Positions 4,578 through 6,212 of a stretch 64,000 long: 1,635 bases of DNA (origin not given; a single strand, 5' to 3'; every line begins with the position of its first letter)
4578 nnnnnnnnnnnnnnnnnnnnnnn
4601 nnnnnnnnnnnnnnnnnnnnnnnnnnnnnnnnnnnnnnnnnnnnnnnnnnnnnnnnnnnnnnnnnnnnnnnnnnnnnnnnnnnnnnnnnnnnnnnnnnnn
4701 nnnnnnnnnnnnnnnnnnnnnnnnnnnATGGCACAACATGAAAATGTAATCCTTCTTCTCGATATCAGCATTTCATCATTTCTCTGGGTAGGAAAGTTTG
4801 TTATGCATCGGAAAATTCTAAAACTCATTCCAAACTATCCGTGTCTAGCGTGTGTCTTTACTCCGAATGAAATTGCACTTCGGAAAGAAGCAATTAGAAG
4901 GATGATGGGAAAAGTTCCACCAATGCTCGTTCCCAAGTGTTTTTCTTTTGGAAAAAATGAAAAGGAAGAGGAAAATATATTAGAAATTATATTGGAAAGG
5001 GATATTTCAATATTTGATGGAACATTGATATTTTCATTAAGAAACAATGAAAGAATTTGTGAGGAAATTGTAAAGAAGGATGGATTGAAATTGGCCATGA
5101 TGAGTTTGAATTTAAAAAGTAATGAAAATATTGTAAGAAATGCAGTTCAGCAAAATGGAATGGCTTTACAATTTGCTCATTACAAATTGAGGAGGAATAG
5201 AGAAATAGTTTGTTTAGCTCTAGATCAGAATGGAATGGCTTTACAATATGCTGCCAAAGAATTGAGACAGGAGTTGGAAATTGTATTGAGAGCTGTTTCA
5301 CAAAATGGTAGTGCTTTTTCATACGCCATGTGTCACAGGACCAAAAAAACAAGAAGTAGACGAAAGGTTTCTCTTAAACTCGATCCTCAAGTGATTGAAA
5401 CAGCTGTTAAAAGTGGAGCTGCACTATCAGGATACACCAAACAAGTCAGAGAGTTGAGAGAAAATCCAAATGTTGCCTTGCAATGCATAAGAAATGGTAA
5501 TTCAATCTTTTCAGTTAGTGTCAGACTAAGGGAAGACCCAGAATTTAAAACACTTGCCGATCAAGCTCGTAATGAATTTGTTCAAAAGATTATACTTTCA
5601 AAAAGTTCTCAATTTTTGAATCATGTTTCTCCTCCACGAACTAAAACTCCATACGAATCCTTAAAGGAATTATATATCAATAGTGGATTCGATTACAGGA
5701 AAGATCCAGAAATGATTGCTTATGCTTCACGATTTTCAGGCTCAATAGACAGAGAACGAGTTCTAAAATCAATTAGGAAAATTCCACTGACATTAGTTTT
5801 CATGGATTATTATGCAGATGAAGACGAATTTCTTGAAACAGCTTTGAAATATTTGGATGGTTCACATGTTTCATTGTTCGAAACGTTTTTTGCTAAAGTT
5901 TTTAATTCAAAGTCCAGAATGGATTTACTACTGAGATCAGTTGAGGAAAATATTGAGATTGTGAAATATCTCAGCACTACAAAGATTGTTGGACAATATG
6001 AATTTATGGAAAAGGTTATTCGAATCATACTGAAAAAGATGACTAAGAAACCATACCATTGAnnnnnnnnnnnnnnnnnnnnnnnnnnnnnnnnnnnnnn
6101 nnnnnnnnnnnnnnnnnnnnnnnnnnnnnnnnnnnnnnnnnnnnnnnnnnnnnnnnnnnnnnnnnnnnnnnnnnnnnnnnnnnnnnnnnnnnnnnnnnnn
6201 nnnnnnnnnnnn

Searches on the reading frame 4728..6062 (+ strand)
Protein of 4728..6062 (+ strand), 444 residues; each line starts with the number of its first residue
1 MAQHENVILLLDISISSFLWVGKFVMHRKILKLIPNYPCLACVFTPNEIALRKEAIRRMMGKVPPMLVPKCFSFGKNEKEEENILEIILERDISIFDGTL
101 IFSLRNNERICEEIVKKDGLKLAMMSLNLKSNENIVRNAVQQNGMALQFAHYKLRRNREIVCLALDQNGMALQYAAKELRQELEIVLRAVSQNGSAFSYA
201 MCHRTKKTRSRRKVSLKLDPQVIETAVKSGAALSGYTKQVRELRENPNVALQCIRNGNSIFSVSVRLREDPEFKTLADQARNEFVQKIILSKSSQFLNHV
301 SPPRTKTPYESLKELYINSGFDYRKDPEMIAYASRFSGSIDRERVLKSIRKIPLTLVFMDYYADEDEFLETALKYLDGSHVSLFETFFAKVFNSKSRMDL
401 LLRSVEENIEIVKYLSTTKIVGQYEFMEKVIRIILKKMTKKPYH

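Call 15: search_protein_families(library=pfam, proteins=[window:4728-6062:+], max_evalue=0.001)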
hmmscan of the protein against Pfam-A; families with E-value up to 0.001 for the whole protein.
window:4728-6062:+ (444 aa): 1 family
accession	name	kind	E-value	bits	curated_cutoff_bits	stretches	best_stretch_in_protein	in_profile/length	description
PF13475.11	DUF4116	-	4.4e-33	113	24.9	2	157-200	1-44/49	Domain of unknown function (DUF4116)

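Call 16: list_cluster_members(proteins=[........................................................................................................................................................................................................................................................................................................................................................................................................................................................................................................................, window:4728-6059:+, window:8985-10094:+, window:19253-21352:+, window:22977-24932:+, window:34496-38956:-, window:42288-43397:+, window:43707-44642:+, window:28837-30450:+, window:54613-55554:+])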
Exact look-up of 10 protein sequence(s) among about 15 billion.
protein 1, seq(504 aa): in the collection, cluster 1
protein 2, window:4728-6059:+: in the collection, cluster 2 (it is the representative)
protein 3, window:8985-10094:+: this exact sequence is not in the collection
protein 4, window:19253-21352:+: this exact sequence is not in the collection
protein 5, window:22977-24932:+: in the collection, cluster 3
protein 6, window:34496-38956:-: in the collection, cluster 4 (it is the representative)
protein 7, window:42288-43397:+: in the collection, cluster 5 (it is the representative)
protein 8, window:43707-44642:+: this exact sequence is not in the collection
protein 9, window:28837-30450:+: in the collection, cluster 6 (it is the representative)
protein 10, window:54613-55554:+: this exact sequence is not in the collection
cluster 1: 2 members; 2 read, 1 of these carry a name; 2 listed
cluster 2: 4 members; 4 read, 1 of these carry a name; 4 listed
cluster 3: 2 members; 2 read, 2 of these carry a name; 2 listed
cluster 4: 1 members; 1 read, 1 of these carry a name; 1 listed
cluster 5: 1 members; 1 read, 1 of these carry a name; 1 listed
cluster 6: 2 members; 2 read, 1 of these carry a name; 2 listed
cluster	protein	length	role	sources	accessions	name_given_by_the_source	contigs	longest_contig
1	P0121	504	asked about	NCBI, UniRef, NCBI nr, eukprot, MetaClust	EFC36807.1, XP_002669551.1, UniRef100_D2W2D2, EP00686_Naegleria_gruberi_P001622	phosphoesterase [Naegleria gruberi] | Phosphoesterase n=1 Tax=Naegleria gruberi TaxID=5762 RepID=D2W2D2_NAEGR | XP_002669551.1 phosphoesterase [Naegleria gruberi strain NEG-M]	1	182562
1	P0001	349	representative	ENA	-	-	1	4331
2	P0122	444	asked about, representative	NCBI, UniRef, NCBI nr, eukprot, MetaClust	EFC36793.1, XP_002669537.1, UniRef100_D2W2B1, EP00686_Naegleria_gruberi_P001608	predicted protein [Naegleria gruberi] | Predicted protein n=1 Tax=Naegleria gruberi TaxID=5762 RepID=D2W2B1_NAEGR | uncharacterized protein NAEGRDRAFT_82123 [Naegleria gruberi]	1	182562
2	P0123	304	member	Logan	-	-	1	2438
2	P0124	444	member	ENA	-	-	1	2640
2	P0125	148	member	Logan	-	-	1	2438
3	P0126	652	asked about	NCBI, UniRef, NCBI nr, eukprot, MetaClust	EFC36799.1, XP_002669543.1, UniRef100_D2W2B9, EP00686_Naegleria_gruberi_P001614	predicted protein [Naegleria gruberi] | Predicted protein n=1 Tax=Naegleria gruberi TaxID=5762 RepID=D2W2B9_NAEGR | uncharacterized protein NAEGRDRAFT_75534 [Naegleria gruberi]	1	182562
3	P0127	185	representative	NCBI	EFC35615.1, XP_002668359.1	predicted protein, partial [Naegleria gruberi]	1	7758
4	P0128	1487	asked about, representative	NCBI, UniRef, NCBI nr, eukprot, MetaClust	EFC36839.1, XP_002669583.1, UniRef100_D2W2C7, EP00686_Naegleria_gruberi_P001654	predicted protein [Naegleria gruberi] | Predicted protein n=1 Tax=Naegleria gruberi TaxID=5762 RepID=D2W2C7_NAEGR | uncharacterized protein NAEGRDRAFT_82127 [Naegleria gruberi]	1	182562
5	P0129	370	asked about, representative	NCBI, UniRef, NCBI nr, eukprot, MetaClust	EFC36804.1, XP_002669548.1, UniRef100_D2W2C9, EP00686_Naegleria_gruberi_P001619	predicted protein [Naegleria gruberi] | Predicted protein n=1 Tax=Naegleria gruberi TaxID=5762 RepID=D2W2C9_NAEGR | uncharacterized protein NAEGRDRAFT_75544 [Naegleria gruberi]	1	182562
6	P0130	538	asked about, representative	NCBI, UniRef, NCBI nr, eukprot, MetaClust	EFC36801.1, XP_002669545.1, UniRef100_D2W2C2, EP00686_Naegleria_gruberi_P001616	predicted protein [Naegleria gruberi] | non-specific serine/threonine protein kinase n=1 Tax=Naegleria gruberi TaxID=5762 ... | uncharacterized protein NAEGRDRAFT_54158 [Naegleria gruberi]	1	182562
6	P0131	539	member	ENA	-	-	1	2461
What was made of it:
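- Checked: It is an exact match to XP_002669551.1 / EFC36807.1 / UniProt D2W2D2, 'phosphoesterase [Naegleria gruberi]' (call 16).
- The spliced product is an exact match to the N. gruberi protein, and five window neighbours are also exact N. gruberi proteins (call 16).
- Tried and rejected: Identification came from an exact protein look-up instead (call 16).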

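Call 35: find_related_loci(query=A1, collection=genome_contigs, flank=1000)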
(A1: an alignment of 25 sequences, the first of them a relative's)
Query A1 (504 aa) in genome_contigs; peptide patterns used: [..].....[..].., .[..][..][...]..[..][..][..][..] (x = any residue, [..] = any of these).
600 stretches matched a pattern (row limit reached: there are more); 582 encode a relative of the query (tblastn E <= 1e-3); the best 80 are kept; 80 distinct loci.
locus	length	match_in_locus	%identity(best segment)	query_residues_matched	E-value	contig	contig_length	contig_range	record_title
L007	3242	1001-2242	46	41-460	3e-123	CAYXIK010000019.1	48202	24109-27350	MAG TPA_asm: uncultured Gemmatimonadaceae bacterium isolate binchicken_co185_182 genome assembly, contig: NODE_946_lengt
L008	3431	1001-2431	42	7-479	7e-123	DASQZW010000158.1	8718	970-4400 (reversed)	MAG TPA_asm: Terriglobales bacterium isolate SMAG_U11102 k141_4661363, whole genome shotgun sequence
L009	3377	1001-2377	44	15-470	4e-122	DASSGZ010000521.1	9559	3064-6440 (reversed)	MAG TPA_asm: Chloroflexia bacterium isolate SMAG_U1046 k141_71927, whole genome shotgun sequence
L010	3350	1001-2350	44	13-459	5e-123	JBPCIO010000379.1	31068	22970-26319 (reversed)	MAG: Chloroflexota bacterium isolate TH_ant_mag_2 S1Ck127_5403394_flag_1_multi_7.0000_len_31068, whole genome shotgun se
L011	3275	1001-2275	46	29-460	3e-122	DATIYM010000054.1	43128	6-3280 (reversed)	MAG TPA_asm: Gemmatimonadales bacterium isolate SMAG_U15275 k141_2006466, whole genome shotgun sequence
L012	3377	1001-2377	43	1-460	2e-121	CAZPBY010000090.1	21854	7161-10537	MAG TPA_asm: uncultured Solibacteraceae bacterium isolate binchicken_co185_13 genome assembly, contig: NODE_3147_length_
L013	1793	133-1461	43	22-459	2e-130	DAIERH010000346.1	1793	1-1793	MAG TPA_asm: Geobacter sp. isolate clean1203 NODE_346_length_1793_cov_3.643939, whole genome shotgun sequence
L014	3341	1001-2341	44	13-455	8e-123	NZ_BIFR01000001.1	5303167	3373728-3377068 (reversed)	Tengunoibacter tsumagoiensis strain Uno3 sequence1, whole genome shotgun sequence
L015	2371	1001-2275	46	29-460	3e-122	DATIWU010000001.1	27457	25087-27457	MAG TPA_asm: Gemmatimonadales bacterium isolate SMAG_U15231 k141_3522515, whole genome shotgun sequence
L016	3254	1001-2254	46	47-459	3e-120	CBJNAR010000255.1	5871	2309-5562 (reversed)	MAG TPA_asm: uncultured bacterium isolate SRR28262197_binner13_Refined_11 genome assembly, contig: ERZ27336831.2320, who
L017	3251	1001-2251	44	47-451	9e-120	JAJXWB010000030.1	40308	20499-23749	MAG: Proteobacteria bacterium isolate BP5.bin57 NODE_1439_length_40308_cov_10.676688, whole genome shotgun sequence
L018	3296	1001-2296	44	18-450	7e-119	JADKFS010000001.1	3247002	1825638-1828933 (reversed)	MAG: Candidatus Ribeiella danica isolate Ribe_BAT3C.183 tig00000361-10-32415980, whole genome shotgun sequence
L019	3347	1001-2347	41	14-459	5e-118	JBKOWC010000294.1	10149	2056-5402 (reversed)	MAG: Pseudomonadota bacterium isolate GM_EKS_MAG_00027 GM_EKS_000001545530, whole genome shotgun sequence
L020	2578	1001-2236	45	46-460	1e-120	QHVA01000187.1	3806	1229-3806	MAG: Gemmatimonadetes bacterium isolate AG15 14_1009_16_40cm_scaffold_102793_curated, whole genome shotgun sequence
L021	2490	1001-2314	43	13-460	4e-119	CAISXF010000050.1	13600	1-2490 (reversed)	MAG: uncultured proteobacterium isolate LJ-5-9m_bin-0986 genome assembly, contig: bin-0986:050/121, whole genome shotgun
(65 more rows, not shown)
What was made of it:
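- At least 582 bacterial species from many phyla carry relatives at 38-46% identity (call 35). The bacterial relatives span at least 582 species and more than 10 phyla (call 35).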

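Call 37: find_homologous_proteins(query=A2, max_evalue=1e-20)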
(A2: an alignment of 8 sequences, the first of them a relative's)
Query A2 (8 sequences) (504 aa, profile of the alignment): 1073 proteins with E <= 1e-20 among 8000 candidates; the best 120 are listed.
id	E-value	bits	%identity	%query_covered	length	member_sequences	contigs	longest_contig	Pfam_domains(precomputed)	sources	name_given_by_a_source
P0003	2.3e-244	830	56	87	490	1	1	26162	PF04185.20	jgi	jgi:acid phosphatase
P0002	4.3e-239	812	56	91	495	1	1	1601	PF04185.20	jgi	jgi:acid phosphatase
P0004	2.7e-237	806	59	80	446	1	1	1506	PF04185.20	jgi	-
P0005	4.2e-237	806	58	79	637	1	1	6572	PF04185.20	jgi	jgi:acid phosphatase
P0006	4.5e-201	687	57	75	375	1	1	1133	PF04185.20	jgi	-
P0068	6.6e-197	673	56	63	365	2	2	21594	PF04185.20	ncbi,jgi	jgi:phospholipase C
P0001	3.4e-175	602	99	66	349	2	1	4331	PF04185.20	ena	-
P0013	1.3e-161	557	47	87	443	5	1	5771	PF04185.20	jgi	jgi:acid phosphatase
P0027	1.8e-160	553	44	88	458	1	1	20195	PF04185.20,PF00884.29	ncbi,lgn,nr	ncbi:MAG: sulfatase-like hydrolase/transferase [Ktedonobacteraceae bacterium]|nr:sulfatase-like hydr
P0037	9.1e-159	547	47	83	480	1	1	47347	PF04185.20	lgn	-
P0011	1.9e-158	546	46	88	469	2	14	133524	PF04185.20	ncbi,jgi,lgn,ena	-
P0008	6.6e-158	545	45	87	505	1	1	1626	PF04185.20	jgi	-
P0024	3.6e-157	542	45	86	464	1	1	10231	PF04185.20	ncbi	-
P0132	4.7e-157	542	44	82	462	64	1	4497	PF04185.20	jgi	-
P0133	6.2e-157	541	58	57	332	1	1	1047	PF04185.20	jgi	-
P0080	1.1e-156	540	45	84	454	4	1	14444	PF04185.20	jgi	jgi:phospholipase C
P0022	1.5e-156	540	47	87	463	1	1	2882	PF04185.20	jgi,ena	-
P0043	2.9e-156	539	43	88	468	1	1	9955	PF04185.20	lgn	-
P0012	5.5e-156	538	44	92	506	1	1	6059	PF04185.20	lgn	-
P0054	1.4e-155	537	42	94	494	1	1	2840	PF04185.20,PF00884.29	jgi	jgi:phospholipase C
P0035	3.3e-155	536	43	89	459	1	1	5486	PF04185.20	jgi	jgi:phospholipase C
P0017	5.0e-155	535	44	90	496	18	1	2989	PF04185.20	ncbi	-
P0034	5.9e-155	535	45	87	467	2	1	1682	PF04185.20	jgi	jgi:phospholipase C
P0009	8.7e-155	534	46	90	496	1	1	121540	PF04185.20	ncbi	ncbi:MAG: alkaline phosphatase family protein [Chloroflexia bacterium]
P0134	9.9e-155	534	57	60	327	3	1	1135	PF04185.20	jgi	jgi:phospholipase C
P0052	1.0e-154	534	45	87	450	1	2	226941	PF04185.20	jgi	jgi:phospholipase C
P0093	1.4e-154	534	45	83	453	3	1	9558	PF04185.20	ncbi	-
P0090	1.7e-154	533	43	88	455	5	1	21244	PF04185.20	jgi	jgi:phospholipase C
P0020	1.8e-154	533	47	88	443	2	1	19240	PF04185.20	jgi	jgi:phospholipase C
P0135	2.5e-154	533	46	83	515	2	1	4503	PF04185.20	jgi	jgi:phospholipase C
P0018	2.8e-154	533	45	88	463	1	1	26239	PF04185.20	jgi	jgi:acid phosphatase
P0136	2.9e-154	533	42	89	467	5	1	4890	PF04185.20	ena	-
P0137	3.0e-154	532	43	89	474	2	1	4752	PF04185.20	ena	-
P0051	3.2e-154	532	44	90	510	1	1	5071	PF04185.20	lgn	-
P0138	3.4e-154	532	44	88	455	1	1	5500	PF04185.20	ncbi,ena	-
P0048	3.6e-154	532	44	87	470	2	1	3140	PF04185.20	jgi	jgi:phospholipase C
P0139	4.0e-154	532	45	82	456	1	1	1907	PF04185.20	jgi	-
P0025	5.1e-154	532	42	92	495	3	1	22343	PF04185.20,PF00884.29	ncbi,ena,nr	ncbi:MAG TPA: alkaline phosphatase family protein [Terriglobales bacterium]|nr:alkaline phosphatase 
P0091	6.8e-154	531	44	83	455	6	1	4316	PF04185.20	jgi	jgi:phospholipase C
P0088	7.7e-154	531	46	82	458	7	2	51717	PF04185.20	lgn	-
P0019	7.7e-154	531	46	84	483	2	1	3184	PF04185.20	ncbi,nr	ncbi:MAG TPA: alkaline phosphatase family protein, partial [Herpetosiphonaceae bacterium]|nr:alkalin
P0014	1.6e-153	530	46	83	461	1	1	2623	PF04185.20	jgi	jgi:phospholipase C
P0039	1.9e-153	530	44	90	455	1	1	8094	PF04185.20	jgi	jgi:phospholipase C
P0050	2.1e-153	530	42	87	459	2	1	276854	PF04185.20,PF00884.29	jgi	jgi:phospholipase C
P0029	2.2e-153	530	44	93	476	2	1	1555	PF04185.20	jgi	-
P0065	2.7e-153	529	43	89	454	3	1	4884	PF04185.20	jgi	jgi:phospholipase C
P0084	3.0e-153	529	43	84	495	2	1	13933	PF04185.20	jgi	jgi:phospholipase C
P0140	4.4e-153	529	52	63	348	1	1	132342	PF04185.20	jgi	jgi:acid phosphatase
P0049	4.5e-153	529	43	87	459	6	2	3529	PF04185.20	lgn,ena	-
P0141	6.5e-153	528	45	81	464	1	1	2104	PF04185.20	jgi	jgi:acid phosphatase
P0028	9.3e-153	528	45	88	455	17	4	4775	PF04185.20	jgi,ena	-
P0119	1.3e-152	527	43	88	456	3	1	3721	PF04185.20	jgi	jgi:phospholipase C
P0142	1.3e-152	527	43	88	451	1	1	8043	PF04185.20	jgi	jgi:acid phosphatase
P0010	1.5e-152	527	46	87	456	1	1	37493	PF04185.20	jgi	jgi:phospholipase C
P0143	1.5e-152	527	44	86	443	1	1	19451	PF04185.20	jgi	jgi:phospholipase C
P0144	1.6e-152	527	43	88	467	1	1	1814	PF04185.20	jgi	jgi:phospholipase C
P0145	1.7e-152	527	42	88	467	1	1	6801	PF04185.20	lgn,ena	-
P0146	2.1e-152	526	43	87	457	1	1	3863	PF04185.20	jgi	jgi:phospholipase C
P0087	2.2e-152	526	43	87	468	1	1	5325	PF04185.20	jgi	jgi:phospholipase C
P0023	2.6e-152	526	44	87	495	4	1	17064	PF04185.20,PF00884.29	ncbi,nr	ncbi:MAG TPA: alkaline phosphatase family protein [Candidatus Dormibacteraeota bacterium]|nr:alkalin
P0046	2.8e-152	526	45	82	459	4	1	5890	PF04185.20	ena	-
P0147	4.8e-152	525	43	81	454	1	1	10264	PF04185.20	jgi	jgi:phospholipase C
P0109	4.8e-152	525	44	82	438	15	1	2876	PF04185.20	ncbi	-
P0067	5.8e-152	525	43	92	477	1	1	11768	PF04185.20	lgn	-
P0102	8.2e-152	524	45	82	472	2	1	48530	PF04185.20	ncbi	-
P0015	8.6e-152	524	45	89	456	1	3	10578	PF04185.20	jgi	jgi:phospholipase C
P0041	9.0e-152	524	44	91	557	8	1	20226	PF04185.20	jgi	-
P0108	9.3e-152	524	44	82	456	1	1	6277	PF04185.20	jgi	-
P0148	9.4e-152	524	42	90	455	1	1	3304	PF04185.20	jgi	jgi:phospholipase C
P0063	1.1e-151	524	44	88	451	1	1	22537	PF04185.20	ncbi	-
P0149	1.1e-151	524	43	88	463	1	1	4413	PF04185.20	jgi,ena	-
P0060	1.1e-151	524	44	85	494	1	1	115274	PF04185.20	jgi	jgi:phospholipase C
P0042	1.1e-151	524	45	89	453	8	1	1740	PF04185.20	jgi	jgi:phospholipase C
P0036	1.2e-151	524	45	84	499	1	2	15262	PF04185.20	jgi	jgi:phospholipase C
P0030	1.3e-151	524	43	91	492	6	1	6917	PF04185.20,PF00884.29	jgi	jgi:phospholipase C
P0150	1.4e-151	524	44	82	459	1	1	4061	PF04185.20,PF00884.29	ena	-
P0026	1.4e-151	524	45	89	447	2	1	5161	PF04185.20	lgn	-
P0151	2.1e-151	523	44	88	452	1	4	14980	PF04185.20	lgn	-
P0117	2.6e-151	523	46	82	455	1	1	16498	PF04185.20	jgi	-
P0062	3.1e-151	523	45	83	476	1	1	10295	PF04185.20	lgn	-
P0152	4.0e-151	522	44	82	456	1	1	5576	PF04185.20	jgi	-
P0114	4.1e-151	522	42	89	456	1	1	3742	PF04185.20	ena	-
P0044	5.4e-151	522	44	85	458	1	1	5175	PF04185.20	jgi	jgi:phospholipase C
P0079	7.7e-151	521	41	95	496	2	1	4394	PF04185.20,PF00884.29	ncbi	ncbi:MAG TPA: alkaline phosphatase family protein [Candidatus Dormibacteraeota bacterium]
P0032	7.8e-151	521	46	82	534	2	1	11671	PF04185.20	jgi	jgi:LPXTG-motif cell wall-anchored protein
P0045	7.9e-151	521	46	82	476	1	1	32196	PF04185.20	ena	-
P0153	8.3e-151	521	40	88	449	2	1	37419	PF04185.20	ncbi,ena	-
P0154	1.0e-150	521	44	82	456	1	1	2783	PF04185.20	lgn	-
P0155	1.1e-150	521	45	82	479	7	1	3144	PF04185.20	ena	-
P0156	1.1e-150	521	42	88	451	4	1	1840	PF04185.20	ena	-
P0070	1.6e-150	520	43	89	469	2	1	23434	PF04185.20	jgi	-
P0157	1.8e-150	520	42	89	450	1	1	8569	PF04185.20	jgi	jgi:phospholipase C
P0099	1.9e-150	520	44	85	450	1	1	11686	PF04185.20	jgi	-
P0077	2.0e-150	520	42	88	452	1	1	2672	PF04185.20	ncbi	-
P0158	3.0e-150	519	46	82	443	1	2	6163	PF04185.20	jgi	jgi:phospholipase C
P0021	3.2e-150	519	46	84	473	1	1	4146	PF04185.20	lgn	-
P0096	3.6e-150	519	41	88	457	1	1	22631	PF04185.20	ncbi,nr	ncbi:MAG: acid phosphatase [Chloroflexi bacterium]|nr:acid phosphatase [Chloroflexota bacterium]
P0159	4.7e-150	519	46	82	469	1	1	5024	PF04185.20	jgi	jgi:acid phosphatase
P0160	4.8e-150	519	42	84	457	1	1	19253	PF04185.20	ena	-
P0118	4.9e-150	519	45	82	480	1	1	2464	PF04185.20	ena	-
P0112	5.4e-150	518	44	85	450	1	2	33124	PF04185.20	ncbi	-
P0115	5.6e-150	518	44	85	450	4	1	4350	PF04185.20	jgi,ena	-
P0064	5.8e-150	518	46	84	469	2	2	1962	PF04185.20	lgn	-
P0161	6.5e-150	518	45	82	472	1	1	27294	PF04185.20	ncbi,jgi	-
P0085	7.0e-150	518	44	82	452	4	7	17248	PF04185.20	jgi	jgi:phospholipase C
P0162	8.2e-150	518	42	86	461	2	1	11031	PF04185.20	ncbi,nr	ncbi:MAG TPA: alkaline phosphatase family protein [Chloroflexota bacterium]|nr:alkaline phosphatase 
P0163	8.8e-150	518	42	85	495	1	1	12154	PF04185.20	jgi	jgi:phospholipase C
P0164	9.2e-150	518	42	87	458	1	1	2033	PF04185.20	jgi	jgi:phospholipase C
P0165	9.3e-150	518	45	82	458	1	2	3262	PF04185.20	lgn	-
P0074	1.2e-149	517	42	87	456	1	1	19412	PF04185.20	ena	-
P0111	1.8e-149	517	43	89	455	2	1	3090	PF04185.20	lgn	-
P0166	1.8e-149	517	45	82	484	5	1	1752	PF04185.20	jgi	-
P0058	1.9e-149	517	44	88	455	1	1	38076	PF04185.20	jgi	jgi:phospholipase C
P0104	1.9e-149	517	42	88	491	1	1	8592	PF04185.20,PF00884.29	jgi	jgi:phospholipase C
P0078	2.1e-149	517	44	89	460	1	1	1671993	PF04185.20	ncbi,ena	-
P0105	2.1e-149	517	42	90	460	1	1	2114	PF04185.20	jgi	jgi:phospholipase C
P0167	2.5e-149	516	42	89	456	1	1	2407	PF04185.20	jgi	-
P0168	3.0e-149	516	42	89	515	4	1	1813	PF04185.20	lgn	-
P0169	3.0e-149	516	43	88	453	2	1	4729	PF04185.20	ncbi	-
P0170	3.1e-149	516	43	87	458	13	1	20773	PF04185.20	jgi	jgi:phospholipase C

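Call 38: find_encoding_contigs(protein=P0140, flank=10000, max_places=2)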
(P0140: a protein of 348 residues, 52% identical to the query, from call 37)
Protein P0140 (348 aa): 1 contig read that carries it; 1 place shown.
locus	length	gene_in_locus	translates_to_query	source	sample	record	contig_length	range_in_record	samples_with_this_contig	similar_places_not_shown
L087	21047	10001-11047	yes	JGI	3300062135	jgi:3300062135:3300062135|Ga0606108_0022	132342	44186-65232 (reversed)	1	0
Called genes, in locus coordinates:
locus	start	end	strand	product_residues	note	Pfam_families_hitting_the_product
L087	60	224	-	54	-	-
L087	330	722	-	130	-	-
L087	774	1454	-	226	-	PF00122:E1-E2_ATPase (faint)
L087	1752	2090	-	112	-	-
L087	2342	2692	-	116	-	-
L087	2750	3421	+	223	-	-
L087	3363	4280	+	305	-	-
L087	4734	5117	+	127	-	PF18018:DNA_pol_D_N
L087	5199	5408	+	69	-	-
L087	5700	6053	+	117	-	PF04042:DNA_pol_E_B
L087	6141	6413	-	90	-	-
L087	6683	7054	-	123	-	PF04121:Nup84_Nup100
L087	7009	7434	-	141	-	-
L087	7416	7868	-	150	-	PF04121:Nup84_Nup100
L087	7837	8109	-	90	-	PF04121:Nup84_Nup100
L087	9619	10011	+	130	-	PF04185:Phosphoesterase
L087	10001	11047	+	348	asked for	PF04185:Phosphoesterase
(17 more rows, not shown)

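Call 40: list_cluster_members(proteins=[P0068, P0002, P0003, P0004, P0005, P0006, P0007, P0133, P0134, P0140])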
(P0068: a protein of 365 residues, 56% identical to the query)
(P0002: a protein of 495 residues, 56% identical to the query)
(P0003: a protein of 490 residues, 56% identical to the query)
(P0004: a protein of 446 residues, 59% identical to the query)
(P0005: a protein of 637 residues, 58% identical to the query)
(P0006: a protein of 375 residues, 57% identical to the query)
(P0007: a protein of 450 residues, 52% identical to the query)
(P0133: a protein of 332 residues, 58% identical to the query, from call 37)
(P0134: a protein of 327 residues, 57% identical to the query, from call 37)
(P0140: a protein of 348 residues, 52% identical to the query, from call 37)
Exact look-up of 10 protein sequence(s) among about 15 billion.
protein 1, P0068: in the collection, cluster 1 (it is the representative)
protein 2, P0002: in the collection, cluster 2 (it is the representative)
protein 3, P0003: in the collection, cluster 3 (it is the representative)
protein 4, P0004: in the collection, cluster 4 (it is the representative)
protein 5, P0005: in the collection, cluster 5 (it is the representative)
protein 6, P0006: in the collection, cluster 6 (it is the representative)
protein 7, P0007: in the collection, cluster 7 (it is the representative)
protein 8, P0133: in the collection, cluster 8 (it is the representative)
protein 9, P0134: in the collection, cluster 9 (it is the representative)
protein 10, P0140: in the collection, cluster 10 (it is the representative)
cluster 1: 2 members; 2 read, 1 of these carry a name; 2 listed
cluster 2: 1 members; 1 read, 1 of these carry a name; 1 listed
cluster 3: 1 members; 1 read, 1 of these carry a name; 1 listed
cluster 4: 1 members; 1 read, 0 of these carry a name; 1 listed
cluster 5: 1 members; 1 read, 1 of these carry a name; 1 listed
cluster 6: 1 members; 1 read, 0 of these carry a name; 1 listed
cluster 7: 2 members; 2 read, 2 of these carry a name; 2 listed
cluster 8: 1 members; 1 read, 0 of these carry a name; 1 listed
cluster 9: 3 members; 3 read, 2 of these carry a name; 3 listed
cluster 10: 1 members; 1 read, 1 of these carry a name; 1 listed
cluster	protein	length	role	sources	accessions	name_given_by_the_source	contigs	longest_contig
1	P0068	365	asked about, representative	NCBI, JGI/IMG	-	phospholipase C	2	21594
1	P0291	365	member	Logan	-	-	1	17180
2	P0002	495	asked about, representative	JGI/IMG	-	acid phosphatase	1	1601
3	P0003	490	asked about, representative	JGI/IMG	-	acid phosphatase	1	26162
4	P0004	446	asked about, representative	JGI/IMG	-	-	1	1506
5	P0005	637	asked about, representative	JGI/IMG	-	acid phosphatase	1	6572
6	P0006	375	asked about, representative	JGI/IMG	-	-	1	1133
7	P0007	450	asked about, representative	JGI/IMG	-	phospholipase C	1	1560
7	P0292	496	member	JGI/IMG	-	phospholipase C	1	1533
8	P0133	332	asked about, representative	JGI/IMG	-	-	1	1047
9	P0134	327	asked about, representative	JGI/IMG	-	phospholipase C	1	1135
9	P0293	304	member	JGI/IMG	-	phospholipase C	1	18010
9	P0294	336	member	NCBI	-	-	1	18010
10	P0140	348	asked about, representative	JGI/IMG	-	acid phosphatase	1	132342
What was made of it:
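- Tried and rejected: Cluster look-ups gave no organism names for the environmental eukaryotic homologues (call 40).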
